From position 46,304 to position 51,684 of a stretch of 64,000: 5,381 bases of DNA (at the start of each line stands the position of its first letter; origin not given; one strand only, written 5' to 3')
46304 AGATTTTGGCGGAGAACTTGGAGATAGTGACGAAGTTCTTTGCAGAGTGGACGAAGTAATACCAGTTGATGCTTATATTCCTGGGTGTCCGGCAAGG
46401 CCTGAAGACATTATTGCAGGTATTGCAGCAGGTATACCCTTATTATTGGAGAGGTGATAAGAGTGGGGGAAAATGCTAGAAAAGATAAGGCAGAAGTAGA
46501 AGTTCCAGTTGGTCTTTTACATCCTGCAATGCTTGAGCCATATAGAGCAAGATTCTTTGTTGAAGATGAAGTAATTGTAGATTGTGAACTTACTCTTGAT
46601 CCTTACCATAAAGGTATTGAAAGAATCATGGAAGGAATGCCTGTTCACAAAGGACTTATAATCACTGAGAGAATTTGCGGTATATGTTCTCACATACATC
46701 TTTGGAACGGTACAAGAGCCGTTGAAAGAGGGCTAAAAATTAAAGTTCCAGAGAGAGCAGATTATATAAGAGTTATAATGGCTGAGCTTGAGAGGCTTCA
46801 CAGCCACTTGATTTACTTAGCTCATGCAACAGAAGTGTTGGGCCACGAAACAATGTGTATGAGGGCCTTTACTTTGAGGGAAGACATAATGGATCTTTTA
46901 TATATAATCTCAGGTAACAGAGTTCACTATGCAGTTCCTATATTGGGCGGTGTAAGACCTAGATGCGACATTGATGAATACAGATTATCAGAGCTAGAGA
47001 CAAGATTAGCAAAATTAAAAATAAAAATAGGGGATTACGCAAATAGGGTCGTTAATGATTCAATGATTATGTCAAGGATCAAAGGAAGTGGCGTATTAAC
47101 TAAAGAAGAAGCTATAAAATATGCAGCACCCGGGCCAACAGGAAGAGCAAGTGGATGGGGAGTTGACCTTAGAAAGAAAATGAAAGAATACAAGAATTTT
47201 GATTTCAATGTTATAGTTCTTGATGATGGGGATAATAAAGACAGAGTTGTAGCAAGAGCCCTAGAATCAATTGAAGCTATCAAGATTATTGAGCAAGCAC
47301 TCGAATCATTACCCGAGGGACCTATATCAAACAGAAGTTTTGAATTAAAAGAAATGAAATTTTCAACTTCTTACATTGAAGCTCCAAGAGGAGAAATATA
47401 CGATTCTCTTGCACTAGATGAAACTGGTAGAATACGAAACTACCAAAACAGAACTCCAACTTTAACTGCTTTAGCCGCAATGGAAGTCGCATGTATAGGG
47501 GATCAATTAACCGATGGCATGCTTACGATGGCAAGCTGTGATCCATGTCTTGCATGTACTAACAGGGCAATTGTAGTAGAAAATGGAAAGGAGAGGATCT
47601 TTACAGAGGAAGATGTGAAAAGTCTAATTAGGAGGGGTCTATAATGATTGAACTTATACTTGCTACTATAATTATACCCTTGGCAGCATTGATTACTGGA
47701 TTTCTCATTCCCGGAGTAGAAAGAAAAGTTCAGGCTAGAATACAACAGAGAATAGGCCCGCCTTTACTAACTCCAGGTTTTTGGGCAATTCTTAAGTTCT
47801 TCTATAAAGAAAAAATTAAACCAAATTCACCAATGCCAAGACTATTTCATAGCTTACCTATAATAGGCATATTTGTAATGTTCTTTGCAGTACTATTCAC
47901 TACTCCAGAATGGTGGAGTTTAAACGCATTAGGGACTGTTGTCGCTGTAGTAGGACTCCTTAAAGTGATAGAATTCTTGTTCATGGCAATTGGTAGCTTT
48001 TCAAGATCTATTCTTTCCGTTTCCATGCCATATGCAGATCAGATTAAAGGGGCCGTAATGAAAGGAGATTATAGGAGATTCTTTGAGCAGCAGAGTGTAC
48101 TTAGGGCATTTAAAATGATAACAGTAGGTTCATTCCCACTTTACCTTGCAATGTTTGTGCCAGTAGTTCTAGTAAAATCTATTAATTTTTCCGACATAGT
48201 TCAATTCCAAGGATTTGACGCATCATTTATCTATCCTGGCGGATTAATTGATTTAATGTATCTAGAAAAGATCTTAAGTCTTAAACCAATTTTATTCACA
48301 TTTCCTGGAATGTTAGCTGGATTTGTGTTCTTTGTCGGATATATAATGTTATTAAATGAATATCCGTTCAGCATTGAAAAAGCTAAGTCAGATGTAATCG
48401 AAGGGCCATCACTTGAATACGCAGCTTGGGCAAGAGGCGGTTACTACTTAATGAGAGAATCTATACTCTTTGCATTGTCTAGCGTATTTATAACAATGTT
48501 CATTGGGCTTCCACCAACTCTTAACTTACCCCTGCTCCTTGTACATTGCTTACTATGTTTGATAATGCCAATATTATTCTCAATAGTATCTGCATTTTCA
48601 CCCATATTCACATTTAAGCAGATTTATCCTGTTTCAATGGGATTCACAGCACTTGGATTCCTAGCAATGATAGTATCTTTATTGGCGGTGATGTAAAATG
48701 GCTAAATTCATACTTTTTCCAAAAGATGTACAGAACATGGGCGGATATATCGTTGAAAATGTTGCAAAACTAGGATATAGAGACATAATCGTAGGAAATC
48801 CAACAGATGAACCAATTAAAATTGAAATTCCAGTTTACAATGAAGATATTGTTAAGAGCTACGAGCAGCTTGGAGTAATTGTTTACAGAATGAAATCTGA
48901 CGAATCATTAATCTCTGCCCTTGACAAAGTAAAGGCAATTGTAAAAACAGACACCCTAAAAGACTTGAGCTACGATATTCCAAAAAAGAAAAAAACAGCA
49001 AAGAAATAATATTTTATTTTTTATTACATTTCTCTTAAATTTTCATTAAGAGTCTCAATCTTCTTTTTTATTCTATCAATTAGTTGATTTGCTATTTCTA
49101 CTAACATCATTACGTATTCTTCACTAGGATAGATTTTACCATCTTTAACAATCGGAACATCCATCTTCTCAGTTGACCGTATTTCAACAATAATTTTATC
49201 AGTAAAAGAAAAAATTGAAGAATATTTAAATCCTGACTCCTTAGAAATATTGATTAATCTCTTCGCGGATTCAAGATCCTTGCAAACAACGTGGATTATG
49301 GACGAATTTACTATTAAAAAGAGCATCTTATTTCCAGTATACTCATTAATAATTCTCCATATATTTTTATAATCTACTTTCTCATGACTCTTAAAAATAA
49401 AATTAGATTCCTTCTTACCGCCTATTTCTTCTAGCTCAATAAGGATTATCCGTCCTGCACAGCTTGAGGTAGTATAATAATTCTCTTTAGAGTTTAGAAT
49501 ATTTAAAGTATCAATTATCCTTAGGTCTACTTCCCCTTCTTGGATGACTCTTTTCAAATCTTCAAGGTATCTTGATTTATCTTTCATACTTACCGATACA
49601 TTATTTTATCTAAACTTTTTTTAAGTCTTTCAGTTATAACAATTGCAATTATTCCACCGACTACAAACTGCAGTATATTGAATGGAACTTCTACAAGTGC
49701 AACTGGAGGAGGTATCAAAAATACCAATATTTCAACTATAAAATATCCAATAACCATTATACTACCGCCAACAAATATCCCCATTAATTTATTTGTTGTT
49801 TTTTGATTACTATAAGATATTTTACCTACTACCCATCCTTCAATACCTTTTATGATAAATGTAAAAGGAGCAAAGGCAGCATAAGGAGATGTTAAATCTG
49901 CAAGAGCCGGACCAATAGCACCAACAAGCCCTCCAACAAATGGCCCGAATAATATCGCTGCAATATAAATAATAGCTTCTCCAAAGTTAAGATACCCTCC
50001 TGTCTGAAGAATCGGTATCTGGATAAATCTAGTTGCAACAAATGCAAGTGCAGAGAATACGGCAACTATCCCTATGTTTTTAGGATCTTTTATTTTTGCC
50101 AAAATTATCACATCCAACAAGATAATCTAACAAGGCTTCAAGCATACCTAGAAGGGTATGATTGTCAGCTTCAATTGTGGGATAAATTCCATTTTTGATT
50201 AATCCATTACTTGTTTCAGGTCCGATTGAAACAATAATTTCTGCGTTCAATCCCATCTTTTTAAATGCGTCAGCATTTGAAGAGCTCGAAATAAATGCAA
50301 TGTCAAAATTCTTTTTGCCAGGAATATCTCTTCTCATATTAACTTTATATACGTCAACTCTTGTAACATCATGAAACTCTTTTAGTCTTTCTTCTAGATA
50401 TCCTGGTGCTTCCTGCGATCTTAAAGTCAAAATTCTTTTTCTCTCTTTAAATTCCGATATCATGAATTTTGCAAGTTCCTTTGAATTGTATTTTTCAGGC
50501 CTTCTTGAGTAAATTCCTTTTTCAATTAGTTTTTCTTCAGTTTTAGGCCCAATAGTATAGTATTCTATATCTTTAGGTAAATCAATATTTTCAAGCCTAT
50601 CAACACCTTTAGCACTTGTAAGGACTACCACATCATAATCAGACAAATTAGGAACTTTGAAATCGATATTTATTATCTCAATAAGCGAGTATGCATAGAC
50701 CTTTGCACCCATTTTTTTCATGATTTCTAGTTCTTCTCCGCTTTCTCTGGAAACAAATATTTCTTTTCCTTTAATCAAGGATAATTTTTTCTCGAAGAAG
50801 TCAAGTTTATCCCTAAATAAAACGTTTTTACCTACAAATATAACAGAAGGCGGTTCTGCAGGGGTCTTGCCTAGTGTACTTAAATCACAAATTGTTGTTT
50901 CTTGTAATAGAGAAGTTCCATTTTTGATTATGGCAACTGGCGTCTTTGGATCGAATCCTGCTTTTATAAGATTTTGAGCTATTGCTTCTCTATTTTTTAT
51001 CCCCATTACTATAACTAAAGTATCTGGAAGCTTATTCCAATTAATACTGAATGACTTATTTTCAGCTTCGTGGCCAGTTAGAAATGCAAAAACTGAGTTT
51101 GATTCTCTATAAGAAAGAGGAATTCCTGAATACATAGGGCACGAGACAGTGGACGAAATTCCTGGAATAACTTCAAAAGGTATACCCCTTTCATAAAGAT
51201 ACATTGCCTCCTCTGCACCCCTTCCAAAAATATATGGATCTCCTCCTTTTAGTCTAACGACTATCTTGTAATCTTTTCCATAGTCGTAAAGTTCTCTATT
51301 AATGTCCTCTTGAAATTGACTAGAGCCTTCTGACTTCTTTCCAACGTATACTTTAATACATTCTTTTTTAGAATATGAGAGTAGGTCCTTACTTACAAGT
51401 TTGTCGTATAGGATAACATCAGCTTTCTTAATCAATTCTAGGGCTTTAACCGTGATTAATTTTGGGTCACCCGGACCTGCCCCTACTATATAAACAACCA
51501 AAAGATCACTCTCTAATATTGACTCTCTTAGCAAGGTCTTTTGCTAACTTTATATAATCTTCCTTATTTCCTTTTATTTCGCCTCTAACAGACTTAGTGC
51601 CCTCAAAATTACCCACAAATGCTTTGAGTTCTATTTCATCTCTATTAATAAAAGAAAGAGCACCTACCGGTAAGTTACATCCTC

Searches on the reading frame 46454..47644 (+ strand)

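Call 44: search_protein_families(library=pfam, proteins=[window:46454-47644:+], max_evalue=0.000001)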
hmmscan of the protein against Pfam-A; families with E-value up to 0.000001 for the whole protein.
window:46454-47644:+ (396 aa): 2 families
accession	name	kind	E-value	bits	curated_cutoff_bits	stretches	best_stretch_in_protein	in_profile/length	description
PF00346.24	Complex1_49kDa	-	2.6e-46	158.3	24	1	129-297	2-170/271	Respiratory-chain NADH dehydrogenase, 49 Kd subunit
PF00374.24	NiFeSe_Hases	-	2.1e-19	70.3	25.8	1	53-124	1-72/508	Nickel-dependent hydrogenase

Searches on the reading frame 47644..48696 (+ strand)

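Call 44: search_protein_families(library=pfam, proteins=[window:47644-48696:+], max_evalue=0.000001)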
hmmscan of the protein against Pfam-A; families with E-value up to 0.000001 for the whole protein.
window:47644-48696:+ (350 aa): 1 family
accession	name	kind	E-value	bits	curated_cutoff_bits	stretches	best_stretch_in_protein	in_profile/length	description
PF00146.26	NADHdh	-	1.3e-21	77.7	27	1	10-342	6-294/298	NADH dehydrogenase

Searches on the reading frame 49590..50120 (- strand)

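Call 80: search_protein_families(library=pfam, proteins=[window:49590-50120:-], max_evalue=0.00001)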
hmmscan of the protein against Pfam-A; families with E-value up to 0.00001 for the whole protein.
window:49590-50120:- (176 aa): 2 families
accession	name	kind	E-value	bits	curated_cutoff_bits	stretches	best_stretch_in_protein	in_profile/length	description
PF07155.17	ECF-ribofla_trS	-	2.6e-43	148.4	26.7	1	14-168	5-172/172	ECF-type riboflavin transporter, S component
PF12822.12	ECF_trnsprt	-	2.6e-12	47.5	30.7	1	15-135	2-124/169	ECF transporter, substrate-specific component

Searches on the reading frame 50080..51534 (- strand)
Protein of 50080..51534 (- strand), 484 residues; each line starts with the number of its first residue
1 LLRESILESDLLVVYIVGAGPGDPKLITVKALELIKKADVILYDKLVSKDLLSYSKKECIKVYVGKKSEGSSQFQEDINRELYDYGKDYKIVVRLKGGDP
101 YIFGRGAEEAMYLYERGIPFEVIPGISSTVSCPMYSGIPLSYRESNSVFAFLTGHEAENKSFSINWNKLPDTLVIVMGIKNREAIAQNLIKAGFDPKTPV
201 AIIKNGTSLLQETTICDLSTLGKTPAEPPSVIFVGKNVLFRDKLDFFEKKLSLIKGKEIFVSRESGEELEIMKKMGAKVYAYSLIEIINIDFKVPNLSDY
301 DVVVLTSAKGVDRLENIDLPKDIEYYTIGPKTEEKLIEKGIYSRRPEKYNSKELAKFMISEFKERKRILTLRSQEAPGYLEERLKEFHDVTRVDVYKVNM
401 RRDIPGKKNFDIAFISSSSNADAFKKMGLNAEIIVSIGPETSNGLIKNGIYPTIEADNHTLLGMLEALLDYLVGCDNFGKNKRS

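Call 44: search_protein_families(library=pfam, proteins=[window:50080-51534:-], max_evalue=0.000001)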
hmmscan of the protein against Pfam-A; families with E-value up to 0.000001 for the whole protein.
window:50080-51534:- (484 aa): 2 families
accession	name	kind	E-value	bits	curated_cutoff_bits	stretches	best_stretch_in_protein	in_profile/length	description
PF00590.25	TP_methylase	-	1.9e-47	162.4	27.8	1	14-221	2-211/212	Tetrapyrrole (Corrin/Porphyrin) Methylases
PF02602.20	HEM4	-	6.6e-29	101.1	27.5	1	272-465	7-230/231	Uroporphyrinogen-III synthase HemD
